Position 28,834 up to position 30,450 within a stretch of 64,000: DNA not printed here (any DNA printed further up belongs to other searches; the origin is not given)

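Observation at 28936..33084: S10 operon interrupted between rplB and rpsS by a GC-rich LysA-like decarboxylase and a DapL-like aminotransferase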

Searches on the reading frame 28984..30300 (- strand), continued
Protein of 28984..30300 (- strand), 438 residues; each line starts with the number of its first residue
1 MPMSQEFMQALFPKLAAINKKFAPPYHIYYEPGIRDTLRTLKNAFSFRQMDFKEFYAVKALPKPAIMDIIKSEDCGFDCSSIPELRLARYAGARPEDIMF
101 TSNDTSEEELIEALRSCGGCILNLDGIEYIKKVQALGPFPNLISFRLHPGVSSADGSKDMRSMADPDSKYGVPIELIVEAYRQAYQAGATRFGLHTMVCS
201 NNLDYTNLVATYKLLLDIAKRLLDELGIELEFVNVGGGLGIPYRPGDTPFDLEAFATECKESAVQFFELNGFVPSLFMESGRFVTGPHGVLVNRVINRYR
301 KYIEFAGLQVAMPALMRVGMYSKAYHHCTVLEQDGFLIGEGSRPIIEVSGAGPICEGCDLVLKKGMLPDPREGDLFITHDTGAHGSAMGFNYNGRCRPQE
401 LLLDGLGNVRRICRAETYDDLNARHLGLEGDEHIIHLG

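Call 13: find_encoding_contigs(protein=P0008, flank=10000, max_places=3)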
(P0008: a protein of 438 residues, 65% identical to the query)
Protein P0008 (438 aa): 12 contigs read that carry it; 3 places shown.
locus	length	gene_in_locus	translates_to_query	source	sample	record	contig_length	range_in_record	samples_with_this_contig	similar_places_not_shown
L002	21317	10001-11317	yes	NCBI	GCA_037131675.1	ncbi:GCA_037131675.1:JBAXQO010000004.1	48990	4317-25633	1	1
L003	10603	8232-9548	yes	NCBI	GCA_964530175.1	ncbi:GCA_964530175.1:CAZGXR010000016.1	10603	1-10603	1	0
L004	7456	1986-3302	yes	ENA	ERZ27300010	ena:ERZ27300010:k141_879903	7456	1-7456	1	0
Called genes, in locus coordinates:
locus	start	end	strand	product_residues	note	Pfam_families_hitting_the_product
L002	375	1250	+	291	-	PF03462:PCRF, PF00472:RF-1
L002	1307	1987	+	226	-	PF02463:SMC_N (weak), PF00005:ABC_tran, PF00931:NB-ARC (faint), PF13175:AAA_15 (faint), PF20720:nSTAND3 (faint), PF13304:AAA_21 (weak)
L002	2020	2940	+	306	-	PF18075:FtsX_ECD, PF02687:FtsX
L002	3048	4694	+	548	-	PF06418:CTP_synth_N, PF00117:GATase, PF07722:Peptidase_C26 (faint)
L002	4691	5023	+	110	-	PF04266:ASCH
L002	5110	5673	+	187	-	PF06560:GPI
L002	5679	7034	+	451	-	PF22053:DUF6938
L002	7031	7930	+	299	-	PF00892:EamA (weak)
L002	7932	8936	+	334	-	PF00331:Glyco_hydro_10 (weak), PF02449:Glyco_hydro_42 (faint)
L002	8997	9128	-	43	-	-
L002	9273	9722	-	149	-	PF10604:Polyketide_cyc2 (weak), PF03364:Polyketide_cyc (weak)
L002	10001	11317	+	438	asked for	PF02784:Orn_Arg_deC_N, PF00278:Orn_DAP_Arg_deC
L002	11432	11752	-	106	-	PF01035:DNA_binding_1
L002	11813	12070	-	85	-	-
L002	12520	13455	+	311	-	PF04332:DUF475, PF03741:TerC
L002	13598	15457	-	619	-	PF01522:Polysacc_deac_1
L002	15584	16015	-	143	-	-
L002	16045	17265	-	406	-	PF12704:MacB_PCD, PF02687:FtsX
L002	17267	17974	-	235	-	PF00005:ABC_tran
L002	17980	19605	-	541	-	PF00364:Biotin_lipoyl (faint), PF25917:BSH_RND, PF25990:Beta-barrel_YknX, PF25989:YknX_C (weak)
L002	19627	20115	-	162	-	-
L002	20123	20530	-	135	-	-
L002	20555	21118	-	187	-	PF04542:Sigma70_r2, PF08281:Sigma70_r4_2, PF04545:Sigma70_r4 (weak)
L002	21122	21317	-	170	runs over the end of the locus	PF01590:GAF, PF13185:GAF_2 (weak)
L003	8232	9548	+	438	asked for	PF02784:Orn_Arg_deC_N, PF00278:Orn_DAP_Arg_deC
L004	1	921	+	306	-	?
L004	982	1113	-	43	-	-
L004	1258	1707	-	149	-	PF10604:Polyketide_cyc2 (weak), PF03364:Polyketide_cyc (weak)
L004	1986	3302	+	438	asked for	PF02784:Orn_Arg_deC_N, PF00278:Orn_DAP_Arg_deC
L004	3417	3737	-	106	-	PF01035:DNA_binding_1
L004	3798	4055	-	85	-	-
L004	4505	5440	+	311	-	PF04332:DUF475, PF03741:TerC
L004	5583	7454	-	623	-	?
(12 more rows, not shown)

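Call 21: search_solved_structures(query=window:28984-30300:-, max_evalue=1e-10, show_alignments=3)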
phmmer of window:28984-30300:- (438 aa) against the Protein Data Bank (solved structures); distinct sequences matched with E-value up to 1e-10: 29.
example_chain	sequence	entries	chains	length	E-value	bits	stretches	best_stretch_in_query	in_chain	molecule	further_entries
4xg1_A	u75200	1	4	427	5.3e-34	121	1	19-406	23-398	Diaminopimelate decarboxylase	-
1knw_A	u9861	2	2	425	2.2e-31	112.4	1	45-425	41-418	Diaminopimelate decarboxylase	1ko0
1tuf_A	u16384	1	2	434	5.3e-31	111.1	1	18-425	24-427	Diaminopimelate decarboxylase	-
1twi_A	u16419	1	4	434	5.3e-31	111.1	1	18-425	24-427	Diaminopimelate decarboxylase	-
2yxx_A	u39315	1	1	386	6.4e-31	110.9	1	23-421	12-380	Diaminopimelate decarboxylase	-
3c5q_A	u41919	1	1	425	2e-29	105.9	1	23-422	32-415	Diaminopimelate decarboxylase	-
2qgh_A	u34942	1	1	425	2.5e-29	105.6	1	23-422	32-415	Diaminopimelate decarboxylase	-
3vab_A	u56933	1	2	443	9.2e-27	97.2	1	15-422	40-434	Diaminopimelate decarboxylase 1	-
2p3e_A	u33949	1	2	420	1.8e-26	96.2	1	16-421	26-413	Diaminopimelate decarboxylase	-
6n2a_A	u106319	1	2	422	6.7e-25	91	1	24-420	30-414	Diaminopimelate decarboxylase 1, chloroplastic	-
7ru7_A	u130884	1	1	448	7e-25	91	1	14-430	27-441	L-glutamyl-[BtrI acyl-carrier protein] decarboxylase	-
2j66_A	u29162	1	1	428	7.3e-25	90.9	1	14-430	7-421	BTRK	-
6n2f_A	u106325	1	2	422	8.8e-25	90.6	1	24-420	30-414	Diaminopimelate decarboxylase 2, chloroplastic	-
3n2b_A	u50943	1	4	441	8.8e-24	87.3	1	15-406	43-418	Diaminopimelate decarboxylase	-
1hkv_A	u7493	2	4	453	3.2e-21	78.9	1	18-423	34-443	DIAMINOPIMELATE DECARBOXYLASE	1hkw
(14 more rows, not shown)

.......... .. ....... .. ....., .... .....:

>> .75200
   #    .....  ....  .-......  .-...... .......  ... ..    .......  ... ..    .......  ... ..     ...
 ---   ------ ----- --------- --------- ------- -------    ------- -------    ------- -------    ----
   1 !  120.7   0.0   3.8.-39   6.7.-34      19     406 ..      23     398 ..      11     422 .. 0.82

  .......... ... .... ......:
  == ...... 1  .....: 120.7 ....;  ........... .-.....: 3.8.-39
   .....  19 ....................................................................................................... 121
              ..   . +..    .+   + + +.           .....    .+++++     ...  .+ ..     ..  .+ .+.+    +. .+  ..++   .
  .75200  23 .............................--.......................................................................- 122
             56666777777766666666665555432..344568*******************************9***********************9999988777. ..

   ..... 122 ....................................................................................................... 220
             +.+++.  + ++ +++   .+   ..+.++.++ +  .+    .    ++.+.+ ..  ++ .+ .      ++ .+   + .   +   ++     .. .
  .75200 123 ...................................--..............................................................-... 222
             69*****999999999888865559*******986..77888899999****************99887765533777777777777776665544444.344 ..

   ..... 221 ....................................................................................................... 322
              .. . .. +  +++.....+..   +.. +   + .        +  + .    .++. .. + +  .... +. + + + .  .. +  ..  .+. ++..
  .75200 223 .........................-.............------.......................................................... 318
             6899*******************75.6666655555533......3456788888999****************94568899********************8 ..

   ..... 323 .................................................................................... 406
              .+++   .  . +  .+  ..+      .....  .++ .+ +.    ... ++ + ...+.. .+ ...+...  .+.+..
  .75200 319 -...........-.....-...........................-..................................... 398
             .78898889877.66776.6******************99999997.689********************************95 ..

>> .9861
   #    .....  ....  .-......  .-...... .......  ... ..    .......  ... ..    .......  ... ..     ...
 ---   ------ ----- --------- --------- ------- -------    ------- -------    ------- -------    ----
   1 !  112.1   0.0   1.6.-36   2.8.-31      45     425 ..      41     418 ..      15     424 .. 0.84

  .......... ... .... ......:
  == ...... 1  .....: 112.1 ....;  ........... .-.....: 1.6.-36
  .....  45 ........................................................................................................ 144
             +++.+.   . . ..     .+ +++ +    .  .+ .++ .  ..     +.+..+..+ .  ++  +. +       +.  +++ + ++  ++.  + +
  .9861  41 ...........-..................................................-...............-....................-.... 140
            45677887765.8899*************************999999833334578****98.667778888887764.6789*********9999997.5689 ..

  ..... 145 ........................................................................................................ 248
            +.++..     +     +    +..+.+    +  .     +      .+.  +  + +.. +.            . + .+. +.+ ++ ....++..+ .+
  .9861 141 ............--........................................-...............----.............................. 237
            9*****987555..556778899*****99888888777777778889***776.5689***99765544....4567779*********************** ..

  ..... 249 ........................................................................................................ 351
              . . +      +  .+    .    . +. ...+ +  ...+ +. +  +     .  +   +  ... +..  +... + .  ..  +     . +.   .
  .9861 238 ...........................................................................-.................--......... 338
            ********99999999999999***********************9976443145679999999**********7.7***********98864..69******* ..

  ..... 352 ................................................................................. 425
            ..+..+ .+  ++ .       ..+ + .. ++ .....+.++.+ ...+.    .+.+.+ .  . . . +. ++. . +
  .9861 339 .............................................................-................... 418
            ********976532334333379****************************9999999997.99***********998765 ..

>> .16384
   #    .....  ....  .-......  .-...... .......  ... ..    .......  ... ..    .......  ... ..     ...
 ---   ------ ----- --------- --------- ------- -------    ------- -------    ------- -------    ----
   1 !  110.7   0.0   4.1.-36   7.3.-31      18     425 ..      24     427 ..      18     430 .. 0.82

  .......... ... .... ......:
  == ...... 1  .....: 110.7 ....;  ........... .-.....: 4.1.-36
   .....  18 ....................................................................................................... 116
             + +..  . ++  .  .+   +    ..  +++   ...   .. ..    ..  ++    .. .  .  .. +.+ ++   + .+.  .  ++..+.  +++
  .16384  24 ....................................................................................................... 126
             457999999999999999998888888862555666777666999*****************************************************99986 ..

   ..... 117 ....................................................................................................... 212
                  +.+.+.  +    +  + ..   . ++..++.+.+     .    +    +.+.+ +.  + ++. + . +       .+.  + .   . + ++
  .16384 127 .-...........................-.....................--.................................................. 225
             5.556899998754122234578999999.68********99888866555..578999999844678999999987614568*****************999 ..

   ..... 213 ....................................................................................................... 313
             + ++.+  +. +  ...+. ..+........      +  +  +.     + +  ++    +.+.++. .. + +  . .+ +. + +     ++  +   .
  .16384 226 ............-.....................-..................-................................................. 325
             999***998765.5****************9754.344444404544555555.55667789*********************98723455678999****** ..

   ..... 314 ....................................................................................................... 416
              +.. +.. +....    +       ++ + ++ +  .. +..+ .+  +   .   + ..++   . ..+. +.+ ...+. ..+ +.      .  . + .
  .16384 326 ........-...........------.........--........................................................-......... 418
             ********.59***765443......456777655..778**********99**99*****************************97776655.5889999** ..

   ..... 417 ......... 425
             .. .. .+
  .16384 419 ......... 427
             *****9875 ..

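Call 30: find_encoding_contigs(protein=P0010, flank=8000, max_places=2)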
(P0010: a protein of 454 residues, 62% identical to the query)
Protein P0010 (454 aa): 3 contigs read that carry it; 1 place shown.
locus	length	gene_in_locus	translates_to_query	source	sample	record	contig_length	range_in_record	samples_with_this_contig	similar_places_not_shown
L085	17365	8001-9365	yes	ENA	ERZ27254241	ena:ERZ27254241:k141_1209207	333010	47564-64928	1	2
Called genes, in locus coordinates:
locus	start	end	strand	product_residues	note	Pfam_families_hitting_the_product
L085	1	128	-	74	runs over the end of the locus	-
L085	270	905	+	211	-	PF00730:HhH-GPD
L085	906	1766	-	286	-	-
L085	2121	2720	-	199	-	PF00293:NUDIX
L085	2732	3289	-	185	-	PF01928:CYTH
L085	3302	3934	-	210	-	PF01327:Pep_deformylase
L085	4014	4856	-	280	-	PF03171:2OG-FeII_Oxy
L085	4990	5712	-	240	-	PF24038:DUF7347 (weak), PF00293:NUDIX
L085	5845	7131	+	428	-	PF00155:Aminotran_1_2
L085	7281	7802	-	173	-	-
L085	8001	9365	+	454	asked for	PF00278:Orn_DAP_Arg_deC, PF02784:Orn_Arg_deC_N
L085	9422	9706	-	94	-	PF01541:GIY-YIG, PF10544:T5orf172 (weak)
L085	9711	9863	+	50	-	-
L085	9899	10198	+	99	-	-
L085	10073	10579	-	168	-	PF04542:Sigma70_r2, PF08281:Sigma70_r4_2 (weak)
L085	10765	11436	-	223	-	PF00072:Response_reg, PF00486:Trans_reg_C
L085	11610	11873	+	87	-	-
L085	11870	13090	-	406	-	PF00512:HisKA, PF02518:HATPase_c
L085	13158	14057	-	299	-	-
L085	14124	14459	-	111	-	-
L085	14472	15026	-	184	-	PF01928:CYTH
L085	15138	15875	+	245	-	PF05173:DapB_C (faint)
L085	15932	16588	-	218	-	PF02698:DUF218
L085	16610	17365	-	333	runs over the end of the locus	PF00465:Fe-ADH (weak), PF13685:Fe-ADH_2, PF01761:DHQ_synthase, PF24621:DHQS_C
